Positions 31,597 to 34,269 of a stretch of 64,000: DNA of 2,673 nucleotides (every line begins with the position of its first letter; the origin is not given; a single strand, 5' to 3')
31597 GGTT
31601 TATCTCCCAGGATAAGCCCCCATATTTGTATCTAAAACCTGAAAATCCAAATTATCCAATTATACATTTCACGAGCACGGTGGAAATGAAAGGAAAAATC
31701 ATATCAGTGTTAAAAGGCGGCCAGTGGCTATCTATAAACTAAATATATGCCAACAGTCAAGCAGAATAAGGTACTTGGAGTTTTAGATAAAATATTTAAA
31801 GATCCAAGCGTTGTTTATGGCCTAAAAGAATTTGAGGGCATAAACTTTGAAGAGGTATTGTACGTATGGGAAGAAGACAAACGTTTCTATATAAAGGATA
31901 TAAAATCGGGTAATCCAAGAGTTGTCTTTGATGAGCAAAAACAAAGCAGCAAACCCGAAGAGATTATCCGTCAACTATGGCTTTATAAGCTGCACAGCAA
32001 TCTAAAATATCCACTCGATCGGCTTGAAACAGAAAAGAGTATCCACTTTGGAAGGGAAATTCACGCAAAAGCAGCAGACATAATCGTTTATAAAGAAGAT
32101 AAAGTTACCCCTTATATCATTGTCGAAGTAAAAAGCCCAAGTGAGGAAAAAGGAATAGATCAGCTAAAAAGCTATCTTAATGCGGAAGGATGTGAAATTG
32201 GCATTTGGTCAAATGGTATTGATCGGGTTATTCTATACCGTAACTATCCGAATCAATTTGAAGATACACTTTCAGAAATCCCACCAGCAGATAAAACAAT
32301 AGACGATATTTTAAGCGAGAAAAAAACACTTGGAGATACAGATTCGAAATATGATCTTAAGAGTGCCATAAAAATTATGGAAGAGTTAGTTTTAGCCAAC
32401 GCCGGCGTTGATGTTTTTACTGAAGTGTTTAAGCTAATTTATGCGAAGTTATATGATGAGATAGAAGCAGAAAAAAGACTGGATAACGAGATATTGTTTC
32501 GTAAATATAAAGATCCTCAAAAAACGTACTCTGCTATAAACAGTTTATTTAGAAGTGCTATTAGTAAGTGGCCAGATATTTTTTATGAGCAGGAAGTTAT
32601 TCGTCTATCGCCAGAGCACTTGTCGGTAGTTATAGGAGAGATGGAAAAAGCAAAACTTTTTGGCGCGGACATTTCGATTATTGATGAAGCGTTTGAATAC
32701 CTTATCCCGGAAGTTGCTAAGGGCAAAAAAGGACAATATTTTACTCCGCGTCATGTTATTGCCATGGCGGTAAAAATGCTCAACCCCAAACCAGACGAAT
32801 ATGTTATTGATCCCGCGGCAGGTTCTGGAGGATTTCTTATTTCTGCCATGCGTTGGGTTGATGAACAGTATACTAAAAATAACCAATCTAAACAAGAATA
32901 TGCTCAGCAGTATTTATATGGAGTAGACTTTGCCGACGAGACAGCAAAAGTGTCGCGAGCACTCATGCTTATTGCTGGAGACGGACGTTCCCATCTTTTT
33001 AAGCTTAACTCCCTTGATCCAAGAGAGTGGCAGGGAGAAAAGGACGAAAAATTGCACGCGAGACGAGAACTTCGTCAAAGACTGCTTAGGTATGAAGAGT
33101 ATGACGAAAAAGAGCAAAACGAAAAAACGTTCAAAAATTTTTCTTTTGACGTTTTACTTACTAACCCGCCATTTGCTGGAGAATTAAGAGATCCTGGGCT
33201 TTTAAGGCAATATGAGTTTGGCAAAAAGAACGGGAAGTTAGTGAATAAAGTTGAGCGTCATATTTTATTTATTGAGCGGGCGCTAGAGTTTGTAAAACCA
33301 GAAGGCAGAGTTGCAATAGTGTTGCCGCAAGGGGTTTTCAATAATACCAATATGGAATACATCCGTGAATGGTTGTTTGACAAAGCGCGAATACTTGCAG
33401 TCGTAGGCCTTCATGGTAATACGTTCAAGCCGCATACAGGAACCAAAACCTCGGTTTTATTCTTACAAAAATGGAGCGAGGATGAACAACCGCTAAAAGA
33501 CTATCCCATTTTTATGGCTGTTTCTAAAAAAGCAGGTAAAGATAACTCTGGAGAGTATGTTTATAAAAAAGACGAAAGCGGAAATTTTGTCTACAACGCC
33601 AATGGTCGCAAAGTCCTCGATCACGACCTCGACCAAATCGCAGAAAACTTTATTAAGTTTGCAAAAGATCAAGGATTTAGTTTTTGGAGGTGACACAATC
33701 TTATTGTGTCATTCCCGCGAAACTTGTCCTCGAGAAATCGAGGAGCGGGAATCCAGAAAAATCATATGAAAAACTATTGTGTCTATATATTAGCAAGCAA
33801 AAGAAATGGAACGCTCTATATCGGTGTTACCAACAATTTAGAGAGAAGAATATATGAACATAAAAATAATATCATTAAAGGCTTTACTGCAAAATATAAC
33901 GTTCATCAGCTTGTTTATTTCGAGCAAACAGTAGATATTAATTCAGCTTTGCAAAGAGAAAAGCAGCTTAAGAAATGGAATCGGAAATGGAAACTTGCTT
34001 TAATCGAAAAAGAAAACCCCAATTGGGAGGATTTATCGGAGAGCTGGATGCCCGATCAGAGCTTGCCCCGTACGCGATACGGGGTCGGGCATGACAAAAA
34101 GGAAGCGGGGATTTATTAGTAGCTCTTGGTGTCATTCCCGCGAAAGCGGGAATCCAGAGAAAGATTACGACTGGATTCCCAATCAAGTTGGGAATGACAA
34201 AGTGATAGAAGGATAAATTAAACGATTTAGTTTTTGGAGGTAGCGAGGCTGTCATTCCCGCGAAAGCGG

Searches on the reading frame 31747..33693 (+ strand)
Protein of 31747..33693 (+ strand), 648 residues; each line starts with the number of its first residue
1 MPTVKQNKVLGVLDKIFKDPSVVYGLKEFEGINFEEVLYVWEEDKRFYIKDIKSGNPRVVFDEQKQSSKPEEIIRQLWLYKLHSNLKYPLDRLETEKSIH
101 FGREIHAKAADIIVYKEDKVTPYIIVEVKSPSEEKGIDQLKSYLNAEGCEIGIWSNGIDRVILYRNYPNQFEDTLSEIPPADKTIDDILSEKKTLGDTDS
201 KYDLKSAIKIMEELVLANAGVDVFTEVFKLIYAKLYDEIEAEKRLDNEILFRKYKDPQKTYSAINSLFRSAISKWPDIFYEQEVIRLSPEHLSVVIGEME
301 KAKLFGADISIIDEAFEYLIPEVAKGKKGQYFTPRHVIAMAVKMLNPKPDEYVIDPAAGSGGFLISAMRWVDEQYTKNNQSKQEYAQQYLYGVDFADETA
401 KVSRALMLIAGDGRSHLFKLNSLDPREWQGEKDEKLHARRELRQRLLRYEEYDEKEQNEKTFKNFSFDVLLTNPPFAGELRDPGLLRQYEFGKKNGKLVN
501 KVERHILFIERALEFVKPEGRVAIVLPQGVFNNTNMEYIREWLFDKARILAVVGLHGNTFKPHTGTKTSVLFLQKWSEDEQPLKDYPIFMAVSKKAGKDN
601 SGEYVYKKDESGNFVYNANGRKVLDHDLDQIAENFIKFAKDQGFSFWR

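Call 5: search_protein_families(library=pfam, proteins=[window:31747-33693:+], max_evalue=0.1)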
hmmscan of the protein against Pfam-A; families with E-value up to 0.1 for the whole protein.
window:31747-33693:+ (648 aa): 6 families
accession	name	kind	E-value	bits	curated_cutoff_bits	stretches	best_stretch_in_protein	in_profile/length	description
PF02384.22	N6_Mtase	-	6.7e-40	137.8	20.4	1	310-642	4-279/311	N-6 DNA Methylase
PF13588.12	HSDR_N_2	-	1.7e-21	76.8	25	1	70-179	1-110/110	Type I restriction enzyme R protein N terminus (HSDR_N)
PF07669.17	Eco57I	-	1.6e-13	51.5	25.3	1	390-555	3-165/171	Eco57I restriction-modification methylase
PF01170.24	UPF0020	-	0.00024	21.3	22.3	1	342-399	21-88/197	RMKL-like, methyltransferase domain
PF20473.4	MmeI_Mtase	-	0.0016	18.1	27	1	352-415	22-90/259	MmeI, DNA-methyltransferase domain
PF05659.16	RPW8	-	0.067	13.3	30.4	0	162-245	28-109/139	Arabidopsis broad-spectrum mildew resistance protein RPW8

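Call 6: search_protein_families(library=padloc, proteins=[window:31747-33693:+], max_evalue=0.1)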
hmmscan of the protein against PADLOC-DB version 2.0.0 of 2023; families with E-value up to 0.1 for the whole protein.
window:31747-33693:+ (648 aa): 65 families (the best 25 are shown)
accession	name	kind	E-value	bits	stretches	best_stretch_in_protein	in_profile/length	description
PDLC03034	MTase_I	-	2.9e-170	565.8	1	64-647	51-669/672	Type I methyltransferase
PDLC03318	MTase_II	-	7.1e-75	250.7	1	144-616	139-672/723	Type II methyltransferase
PDLC03021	MTase_I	-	7.1e-47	158.3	2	288-426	121-264/491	Type I methyltransferase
PDLC03218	MTase_II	-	3.1e-44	149.5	2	465-605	371-511/532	Type II methyltransferase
PDLC04134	mad2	-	1.1e-40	137.9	1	106-640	38-489/492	mads_2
PDLC03018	MTase_I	-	1.1e-38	131.1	2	67-400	21-378/749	Type I methyltransferase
PDLC03026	MTase_I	-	5e-37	126.2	2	225-403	29-221/487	Type I methyltransferase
PDLC03030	MTase_I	-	6.4e-35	118.7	2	65-419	45-430/670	Type I methyltransferase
PDLC03025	MTase_I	-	7.1e-28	95.6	2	278-394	108-226/569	Type I methyltransferase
PDLC03317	MTase_II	-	1.1e-22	78.3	2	466-628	425-582/831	Type II methyltransferase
PDLC03031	MTase_I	-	5.3e-22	75.9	2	287-411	137-260/834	Type I methyltransferase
PDLC03022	MTase_I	-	6.9e-22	75.6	2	450-578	283-409/857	Type I methyltransferase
PDLC03357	MTase_II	-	4.1e-20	69.7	2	466-602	222-361/620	Type II methyltransferase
PDLC03624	REase_MTase_IIG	-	7.7e-19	65.1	1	314-586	404-658/1271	Type IIG restriction enzyme-methyltransferase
PDLC03036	MTase_I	-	5.1e-17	59.5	1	327-581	213-437/635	Type I methyltransferase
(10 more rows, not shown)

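Call 22: search_solved_structures(query=window:31747-33690:+, max_evalue=0.001)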
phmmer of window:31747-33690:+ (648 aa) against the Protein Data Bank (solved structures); distinct sequences matched with E-value up to 0.001: 13.
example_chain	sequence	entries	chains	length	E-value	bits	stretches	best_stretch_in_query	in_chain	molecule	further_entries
8w0p_A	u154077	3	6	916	2.3e-35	125.8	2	379-580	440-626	RM.BsaXI | site-specific DNA-methyltransferase (adenine-specific)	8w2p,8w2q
5ybb_A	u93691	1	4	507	5.7e-15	58.4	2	291-375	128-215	Type I restriction-modification system methyltransferase subunit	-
2y7c_B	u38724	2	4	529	1.1e-14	57.4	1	324-375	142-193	TYPE I RESTRICTION ENZYME ECOKI M PROTEIN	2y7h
2ar0_A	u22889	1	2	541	1.2e-14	57.3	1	324-375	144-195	Type I restriction enzyme EcoKI M protein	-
7vru_A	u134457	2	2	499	1.5e-14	57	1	286-373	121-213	Site-specific DNA-methyltransferase (adenine-specific)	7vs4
3ufb_A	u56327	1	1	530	1.7e-14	56.8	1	314-393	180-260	Type I restriction-modification system methyltransferase subunit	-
2okc_A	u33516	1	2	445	4.3e-14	55.5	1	289-403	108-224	Type I restriction enzyme StySJI M protein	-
7bst_D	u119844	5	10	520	5.7e-14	55.1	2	444-579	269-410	Type I restriction enzyme EcoR124II M protein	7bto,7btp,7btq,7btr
7eew_A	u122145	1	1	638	1.3e-13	53.9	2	290-370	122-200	Type I restriction-modification system methyltransferase subunit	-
3khk_A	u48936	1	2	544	1e-11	47.7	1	310-411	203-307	Type I restriction-modification system methylation subunit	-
7vru_B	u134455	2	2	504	3.4e-08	36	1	311-393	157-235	Site-specific DNA-methyltransferase (adenine-specific)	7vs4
8c45_A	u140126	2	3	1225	0.0002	23.6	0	467-567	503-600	site-specific DNA-methyltransferase (adenine-specific)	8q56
2f8l_A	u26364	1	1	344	0.00024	23.3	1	504-586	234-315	hypothetical protein lmo1582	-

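Call 44: search_solved_structures(query=window:31747-33690:+, max_evalue=1e-20, show_alignments=1)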
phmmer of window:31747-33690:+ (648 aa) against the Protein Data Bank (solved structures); distinct sequences matched with E-value up to 1e-20: 1.
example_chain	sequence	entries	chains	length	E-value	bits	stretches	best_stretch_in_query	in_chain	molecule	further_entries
8w0p_A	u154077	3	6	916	2.3e-35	125.8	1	379-580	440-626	RM.BsaXI | site-specific DNA-methyltransferase (adenine-specific)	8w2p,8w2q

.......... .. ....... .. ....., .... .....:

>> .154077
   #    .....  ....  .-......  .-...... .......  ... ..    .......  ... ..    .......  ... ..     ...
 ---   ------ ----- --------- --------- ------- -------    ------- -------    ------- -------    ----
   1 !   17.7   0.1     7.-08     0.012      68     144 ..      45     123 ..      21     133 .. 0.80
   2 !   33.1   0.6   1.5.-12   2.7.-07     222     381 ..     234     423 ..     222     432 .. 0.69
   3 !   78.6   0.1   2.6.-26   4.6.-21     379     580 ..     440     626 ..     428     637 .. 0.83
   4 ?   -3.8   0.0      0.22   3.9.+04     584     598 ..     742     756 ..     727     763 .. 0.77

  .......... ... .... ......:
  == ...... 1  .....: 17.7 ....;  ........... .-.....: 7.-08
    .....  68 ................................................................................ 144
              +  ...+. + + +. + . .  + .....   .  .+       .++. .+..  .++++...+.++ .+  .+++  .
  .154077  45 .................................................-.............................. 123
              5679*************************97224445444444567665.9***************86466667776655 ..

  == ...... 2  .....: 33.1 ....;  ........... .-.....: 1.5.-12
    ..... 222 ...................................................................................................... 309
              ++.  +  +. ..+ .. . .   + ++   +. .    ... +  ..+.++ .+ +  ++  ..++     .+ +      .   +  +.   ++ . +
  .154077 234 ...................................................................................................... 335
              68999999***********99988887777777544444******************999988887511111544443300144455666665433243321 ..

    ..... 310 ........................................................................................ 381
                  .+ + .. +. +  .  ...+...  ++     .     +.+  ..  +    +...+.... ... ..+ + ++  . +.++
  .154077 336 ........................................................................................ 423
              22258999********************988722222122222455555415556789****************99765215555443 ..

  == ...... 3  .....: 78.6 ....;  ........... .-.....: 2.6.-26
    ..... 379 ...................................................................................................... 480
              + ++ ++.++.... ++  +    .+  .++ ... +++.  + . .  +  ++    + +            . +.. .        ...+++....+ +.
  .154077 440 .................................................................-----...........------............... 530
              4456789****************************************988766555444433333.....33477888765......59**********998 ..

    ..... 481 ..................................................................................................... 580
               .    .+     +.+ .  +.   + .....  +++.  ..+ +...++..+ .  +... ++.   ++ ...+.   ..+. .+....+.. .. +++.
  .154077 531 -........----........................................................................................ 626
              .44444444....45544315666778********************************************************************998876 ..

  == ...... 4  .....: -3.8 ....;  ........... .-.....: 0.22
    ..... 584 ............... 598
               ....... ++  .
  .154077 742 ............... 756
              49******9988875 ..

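Call 56: find_related_loci(query=window:31747-33690:+, collection=viral_contigs, flank=6000)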
Query window:31747-33690:+ (648 aa) in viral_contigs; peptide patterns used: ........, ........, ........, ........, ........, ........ (x = any residue, [..] = any of these).
10 stretches matched a pattern, but none encodes a relative of the query by tblastn (E <= 1e-3).

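Call 57: search_dna_similar(query=window:31747-33690:+, collection=plasmids, mode=protein, max_rows=15, max_evalue=1e-30)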
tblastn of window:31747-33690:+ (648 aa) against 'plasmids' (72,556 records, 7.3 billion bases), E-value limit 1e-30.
Records with a match: 18; places in all: 18; records where one place covers at least 80% of the query: 10.
Best place of each record, by identity: <60% 18.
By first word of the organism name: Trichormus 2; Picosynechococcus 1; Klebsiella 1; Skermanella 1; Tessaracoccus 1; Paenarthrobacter 1; Chondrinema 1; Aerococcus 1; Phocaeicola 1; Bacteroides 1; and 7 more.
By predicted mobility (MOB-suite, as given by PLSDB): non-mobilizable 11; mobilizable 5; conjugative 2.
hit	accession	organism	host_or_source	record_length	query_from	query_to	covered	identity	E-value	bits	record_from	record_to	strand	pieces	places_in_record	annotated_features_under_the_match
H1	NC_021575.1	Trichormus variabilis ATCC 29413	-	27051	12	580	88%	46.6%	1e-158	512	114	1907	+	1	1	N-6 DNA methylase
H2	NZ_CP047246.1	Trichormus variabilis 0441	cell culture,thermal spring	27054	12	580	88%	46.6%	1e-158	512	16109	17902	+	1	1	N-6 DNA methylase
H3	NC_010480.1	Picosynechococcus sp. PCC 7002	-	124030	8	647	99%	41.3%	1e-147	480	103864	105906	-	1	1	N-6 DNA methylase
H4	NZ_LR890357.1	Klebsiella pneumoniae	Homo sapiens,urine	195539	69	648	90%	43.8%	1e-147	480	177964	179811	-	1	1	N-6 DNA methylase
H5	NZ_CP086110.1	Skermanella mucosa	single cell,crude oil contaminated ...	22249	42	640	92%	29.1%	8e-71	257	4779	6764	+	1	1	N-6 DNA methylase | restriction endonuclease subunit S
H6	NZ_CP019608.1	Tessaracoccus flavescens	mono isolate,marine sediment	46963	70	635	87%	28.4%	1e-62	233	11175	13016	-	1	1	N-6 DNA methylase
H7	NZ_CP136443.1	Paenarthrobacter sp. AT5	atrazine-producing pesticide factory ...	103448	65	613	85%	28.3%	7e-61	228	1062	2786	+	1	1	N-6 DNA methylase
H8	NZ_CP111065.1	Chondrinema litorale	Seaweed,red alga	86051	115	638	81%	29.5%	1e-62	233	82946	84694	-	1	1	N-6 DNA methylase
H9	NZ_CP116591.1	Aerococcus urinaeequi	Bos taurus,whole organism,fecal sample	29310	64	613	85%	27.6%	4e-54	207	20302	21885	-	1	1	N-6 DNA methylase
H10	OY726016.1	Phocaeicola massiliensis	-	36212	59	638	88%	26.5%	1e-49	224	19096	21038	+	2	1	record has no annotation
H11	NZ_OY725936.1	Bacteroides finegoldii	-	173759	128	612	75%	30.0%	7e-59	222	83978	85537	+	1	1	N-6 DNA methylase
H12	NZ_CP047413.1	Ligilactobacillus salivarius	Equus caballus,Isolated and purified ...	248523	70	575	78%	28.6%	8e-52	201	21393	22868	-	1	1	N-6 DNA methylase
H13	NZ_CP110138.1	Hymenobacter sp. YIM 151858-1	whole organism,soil sample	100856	115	607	76%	28.8%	6e-64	237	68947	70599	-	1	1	N-6 DNA methylase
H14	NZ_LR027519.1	Thermus thermophilus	-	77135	102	603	77%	28.2%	1e-50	197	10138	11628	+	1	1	hypothetical protein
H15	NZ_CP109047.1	Streptomyces sp. NBC_00637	-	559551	149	636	75%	25.5%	1e-35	152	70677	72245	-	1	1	N-6 DNA methylase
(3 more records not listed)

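Call 59: get_annotated_region(hit=H3, flank=5000)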
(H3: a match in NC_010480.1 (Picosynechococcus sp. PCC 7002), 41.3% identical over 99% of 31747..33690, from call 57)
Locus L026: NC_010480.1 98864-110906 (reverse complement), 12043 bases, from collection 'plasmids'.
description: Picosynechococcus sp. PCC 7002 plasmid pAQ6, complete sequence
organism: Picosynechococcus sp. PCC 7002 (NCBI taxid 32049)
taxonomy: Bacteria; Cyanobacteriota; Cyanophyceae; Chroococcales; Geminocystaceae; Picosynechococcus; Picosynechococcus sp. PCC 7002
host: -; source: -; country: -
typing (MOB-suite, as given by PLSDB): mobilizable; relaxase MOBF
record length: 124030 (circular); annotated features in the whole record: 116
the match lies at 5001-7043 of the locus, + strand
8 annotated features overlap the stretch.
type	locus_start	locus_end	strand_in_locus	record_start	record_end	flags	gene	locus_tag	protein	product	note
CDS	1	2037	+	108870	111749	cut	-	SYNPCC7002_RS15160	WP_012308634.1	helicase-related protein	-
CDS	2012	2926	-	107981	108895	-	-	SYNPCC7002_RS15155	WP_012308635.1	hypothetical protein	-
CDS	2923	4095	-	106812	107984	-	-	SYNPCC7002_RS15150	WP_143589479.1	hypothetical protein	-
CDS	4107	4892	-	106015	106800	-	-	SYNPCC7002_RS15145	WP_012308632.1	hypothetical protein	-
CDS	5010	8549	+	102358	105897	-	-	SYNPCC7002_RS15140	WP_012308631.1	N-6 DNA methylase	GO:0006306 - DNA methylation [Evidence IEA]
CDS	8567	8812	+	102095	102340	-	-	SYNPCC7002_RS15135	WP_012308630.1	hypothetical protein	-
CDS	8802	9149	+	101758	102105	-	-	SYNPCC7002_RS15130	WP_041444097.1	type II toxin-antitoxin system RelE/ParE family toxin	-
CDS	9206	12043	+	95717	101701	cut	-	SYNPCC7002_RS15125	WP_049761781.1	strawberry notch C-terminal domain-containing protein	-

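Call 60: get_annotated_region(hit=H4, flank=5000)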
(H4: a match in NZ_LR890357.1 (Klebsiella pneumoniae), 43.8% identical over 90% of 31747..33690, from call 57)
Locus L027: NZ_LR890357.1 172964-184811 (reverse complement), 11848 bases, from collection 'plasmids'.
description: Klebsiella pneumoniae strain INF231 isolate INF231 plasmid 2, complete sequence
organism: Klebsiella pneumoniae (NCBI taxid 573)
taxonomy: Bacteria; Pseudomonadota; Gammaproteobacteria; Enterobacterales; Enterobacteriaceae; Klebsiella; Klebsiella pneumoniae
host: -; source: Homo sapiens,urine; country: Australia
typing (MOB-suite, as given by PLSDB): conjugative; replicon IncFIB,IncFII; relaxase MOBF,MOBF; mating-pair formation MPF_F
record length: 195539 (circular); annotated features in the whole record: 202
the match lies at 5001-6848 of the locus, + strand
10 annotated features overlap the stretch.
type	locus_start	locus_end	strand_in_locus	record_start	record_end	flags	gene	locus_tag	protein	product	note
CDS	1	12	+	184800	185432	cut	-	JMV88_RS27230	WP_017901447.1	ParA family protein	-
CDS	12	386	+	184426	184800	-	-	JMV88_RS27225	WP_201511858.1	hypothetical protein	-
CDS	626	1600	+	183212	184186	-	parM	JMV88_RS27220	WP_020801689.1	plasmid segregation protein ParM domain-containing protein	-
CDS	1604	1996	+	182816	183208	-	-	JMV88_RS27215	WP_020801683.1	plasmid partitioning/stability family protein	-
CDS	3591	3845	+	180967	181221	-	-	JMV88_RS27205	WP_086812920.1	type I toxin-antitoxin system ptaRNA1 family toxin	-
CDS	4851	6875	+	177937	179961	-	-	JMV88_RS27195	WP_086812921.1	N-6 DNA methylase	GO:0006306 - DNA methylation [Evidence IEA]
CDS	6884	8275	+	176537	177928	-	-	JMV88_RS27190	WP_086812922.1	restriction endonuclease subunit S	-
CDS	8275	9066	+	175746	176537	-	-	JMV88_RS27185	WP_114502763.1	hypothetical protein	-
CDS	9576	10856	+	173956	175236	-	-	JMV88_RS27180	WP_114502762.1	DUF262 domain-containing protein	-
CDS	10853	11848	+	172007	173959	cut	-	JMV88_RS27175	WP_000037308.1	DUF262 domain-containing protein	-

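Call 61: get_annotated_region(hit=H1, flank=5000)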
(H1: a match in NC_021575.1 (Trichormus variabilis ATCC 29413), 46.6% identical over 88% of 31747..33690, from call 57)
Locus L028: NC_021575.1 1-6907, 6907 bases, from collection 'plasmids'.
description: Trichormus variabilis ATCC 29413 plasmid D, complete sequence
organism: Trichormus variabilis ATCC 29413 (NCBI taxid 240292)
taxonomy: Bacteria; Cyanobacteriota; Cyanophyceae; Nostocales; Nostocaceae; Trichormus; Trichormus variabilis; Trichormus variabilis ATCC 29413
host: -; source: -; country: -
typing (MOB-suite, as given by PLSDB): non-mobilizable; replicon rep_cluster_1717
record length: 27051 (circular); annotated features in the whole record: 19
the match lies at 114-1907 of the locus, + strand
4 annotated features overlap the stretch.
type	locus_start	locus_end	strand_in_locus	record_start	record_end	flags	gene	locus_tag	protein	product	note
CDS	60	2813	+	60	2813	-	-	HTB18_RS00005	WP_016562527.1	N-6 DNA methylase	GO:0006306 - DNA methylation [Evidence IEA]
CDS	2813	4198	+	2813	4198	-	-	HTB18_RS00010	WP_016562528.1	restriction endonuclease subunit S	GO:0006304 - DNA modification [Evidence IEA]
CDS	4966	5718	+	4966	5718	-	-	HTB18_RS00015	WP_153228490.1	ParA family protein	-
CDS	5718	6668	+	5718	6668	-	-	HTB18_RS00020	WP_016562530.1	ParB/RepB/Spo0J family partition protein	GO:0007059 - chromosome segregation [Evidence IEA]; GO:0000910 - cytokinesis [Evidence IEA]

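Call 74: find_homologous_proteins(query=window:31747-33690:+, max_evalue=1e-60)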
Query window:31747-33690:+ (648 aa): 6284 proteins with E <= 1e-60 among 8000 candidates; the best 120 are listed.
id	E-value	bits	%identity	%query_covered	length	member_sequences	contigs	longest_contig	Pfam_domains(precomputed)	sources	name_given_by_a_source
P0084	0.0e+0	1467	100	100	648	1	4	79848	PF02384.23,PF07669.18,PF13588.13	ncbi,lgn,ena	ncbi:MAG: N-6 DNA methylase [Patescibacteria group bacterium]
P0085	0.0e+0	1388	94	100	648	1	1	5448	PF02384.23,PF07669.18,PF13588.13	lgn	-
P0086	0.0e+0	1381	93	100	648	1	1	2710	PF02384.23,PF07669.18,PF13588.13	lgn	-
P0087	0.0e+0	1372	92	100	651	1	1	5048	PF02384.23,PF07669.18,PF13588.13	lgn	-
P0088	0.0e+0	1350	91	100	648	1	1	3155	PF02384.23,PF07669.18,PF13588.13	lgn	-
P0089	0.0e+0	1249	82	100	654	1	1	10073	PF02384.23,PF07669.18,PF01170.25,PF13588.13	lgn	-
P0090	0.0e+0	1232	82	100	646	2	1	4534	PF02384.23,PF07669.18,PF13588.13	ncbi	-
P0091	0.0e+0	1231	82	100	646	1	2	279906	PF02384.23,PF07669.18,PF13588.13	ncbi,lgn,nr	ncbi:N-6 DNA methylase [Patescibacteria group bacterium]|nr:N-6 DNA methylase [Patescibacteria group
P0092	0.0e+0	1231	82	100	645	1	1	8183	PF02384.23,PF07669.18,PF13588.13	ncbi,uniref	ncbi:MAG TPA: N-6 DNA methylase [Candidatus Wunengus sp. YC60]|uniref:N-6 DNA methylase n=1 Tax=Cand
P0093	0.0e+0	1231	82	100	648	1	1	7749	PF02384.23,PF07669.18,PF13588.13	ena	-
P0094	0.0e+0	1216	81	100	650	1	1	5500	PF02384.23,PF07669.18,PF13588.13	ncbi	-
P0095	0.0e+0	1213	80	100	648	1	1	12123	PF02384.23,PF07669.18,PF13588.13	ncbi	-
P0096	0.0e+0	1195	78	100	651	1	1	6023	PF02384.23,PF07669.18,PF13588.13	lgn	-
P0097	0.0e+0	1185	79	100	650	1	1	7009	PF02384.23,PF07669.18,PF13588.13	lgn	-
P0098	0.0e+0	1177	78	100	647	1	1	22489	PF02384.23,PF07669.18,PF13588.13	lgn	-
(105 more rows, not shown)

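Call 81: search_protein_families(library=pfam, proteins=[L027:8275-9066:+], max_evalue=0.05)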
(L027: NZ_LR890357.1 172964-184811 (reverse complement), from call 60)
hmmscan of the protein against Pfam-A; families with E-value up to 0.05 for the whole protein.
L027:8275-9066:+ (263 aa): 0 families

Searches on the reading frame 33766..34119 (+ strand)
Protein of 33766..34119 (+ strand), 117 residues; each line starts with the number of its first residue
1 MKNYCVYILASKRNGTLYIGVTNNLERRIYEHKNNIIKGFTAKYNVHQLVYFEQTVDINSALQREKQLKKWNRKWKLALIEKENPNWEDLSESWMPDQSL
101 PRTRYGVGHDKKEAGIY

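Call 5: search_protein_families(library=pfam, proteins=[window:33766-34119:+], max_evalue=0.1)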
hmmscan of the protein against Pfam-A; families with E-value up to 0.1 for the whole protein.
window:33766-34119:+ (117 aa): 2 families
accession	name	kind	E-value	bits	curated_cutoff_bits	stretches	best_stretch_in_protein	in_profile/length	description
PF01541.30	GIY-YIG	-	2.4e-18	66.6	22.6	1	3-76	1-76/78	GIY-YIG catalytic domain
PF10544.15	T5orf172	-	0.00033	21.6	20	1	5-76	2-71/101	T5orf172 domain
